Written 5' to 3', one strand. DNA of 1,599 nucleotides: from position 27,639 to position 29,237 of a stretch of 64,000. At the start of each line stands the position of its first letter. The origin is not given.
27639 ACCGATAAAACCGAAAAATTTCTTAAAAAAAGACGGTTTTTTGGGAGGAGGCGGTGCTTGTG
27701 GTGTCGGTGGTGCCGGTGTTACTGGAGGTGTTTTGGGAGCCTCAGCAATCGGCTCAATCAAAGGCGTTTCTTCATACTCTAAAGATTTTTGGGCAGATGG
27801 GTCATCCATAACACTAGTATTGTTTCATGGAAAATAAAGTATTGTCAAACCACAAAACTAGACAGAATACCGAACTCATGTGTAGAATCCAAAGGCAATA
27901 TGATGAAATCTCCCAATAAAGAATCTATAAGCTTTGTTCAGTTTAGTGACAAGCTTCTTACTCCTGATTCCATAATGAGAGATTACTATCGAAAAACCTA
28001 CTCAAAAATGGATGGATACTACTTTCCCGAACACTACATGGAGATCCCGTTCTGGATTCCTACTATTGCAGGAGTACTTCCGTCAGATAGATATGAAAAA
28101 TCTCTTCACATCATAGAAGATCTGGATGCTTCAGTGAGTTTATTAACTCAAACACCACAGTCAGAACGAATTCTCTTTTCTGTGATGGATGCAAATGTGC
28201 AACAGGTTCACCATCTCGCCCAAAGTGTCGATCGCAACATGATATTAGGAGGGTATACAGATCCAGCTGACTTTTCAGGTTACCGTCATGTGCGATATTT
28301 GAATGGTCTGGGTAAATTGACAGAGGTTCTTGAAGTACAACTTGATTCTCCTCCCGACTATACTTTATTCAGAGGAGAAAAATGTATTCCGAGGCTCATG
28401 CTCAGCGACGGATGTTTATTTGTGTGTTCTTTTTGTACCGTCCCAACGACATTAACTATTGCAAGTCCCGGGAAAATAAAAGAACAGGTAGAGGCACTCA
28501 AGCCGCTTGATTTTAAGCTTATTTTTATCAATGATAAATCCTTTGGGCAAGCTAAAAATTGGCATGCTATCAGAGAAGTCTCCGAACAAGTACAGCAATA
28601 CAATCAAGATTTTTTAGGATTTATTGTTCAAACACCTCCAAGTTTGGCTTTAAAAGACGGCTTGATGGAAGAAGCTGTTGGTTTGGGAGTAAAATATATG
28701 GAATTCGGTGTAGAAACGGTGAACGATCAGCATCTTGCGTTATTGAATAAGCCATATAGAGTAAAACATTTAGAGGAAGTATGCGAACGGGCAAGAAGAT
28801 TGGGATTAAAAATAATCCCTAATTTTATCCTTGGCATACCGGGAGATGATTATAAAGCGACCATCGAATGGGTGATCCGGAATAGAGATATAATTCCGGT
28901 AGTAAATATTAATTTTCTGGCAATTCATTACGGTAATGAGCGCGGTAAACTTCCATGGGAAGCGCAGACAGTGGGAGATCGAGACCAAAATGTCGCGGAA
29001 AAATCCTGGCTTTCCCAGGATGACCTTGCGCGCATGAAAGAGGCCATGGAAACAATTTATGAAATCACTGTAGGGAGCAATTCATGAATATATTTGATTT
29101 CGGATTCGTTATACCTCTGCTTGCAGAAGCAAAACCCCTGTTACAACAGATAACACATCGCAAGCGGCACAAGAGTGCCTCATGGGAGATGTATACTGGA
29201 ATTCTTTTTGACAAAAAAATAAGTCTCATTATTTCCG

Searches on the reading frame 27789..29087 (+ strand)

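Call 11: search_protein_families(library=pfam, proteins=[window:27789-29087:+], max_evalue=0.001)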
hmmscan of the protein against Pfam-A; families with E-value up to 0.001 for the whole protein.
window:27789-29087:+ (432 aa): 1 family
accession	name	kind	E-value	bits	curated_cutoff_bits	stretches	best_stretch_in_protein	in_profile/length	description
PF04055.27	Radical_SAM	-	2.8e-14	54.1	29.5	1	205-356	3-157/166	Radical SAM superfamily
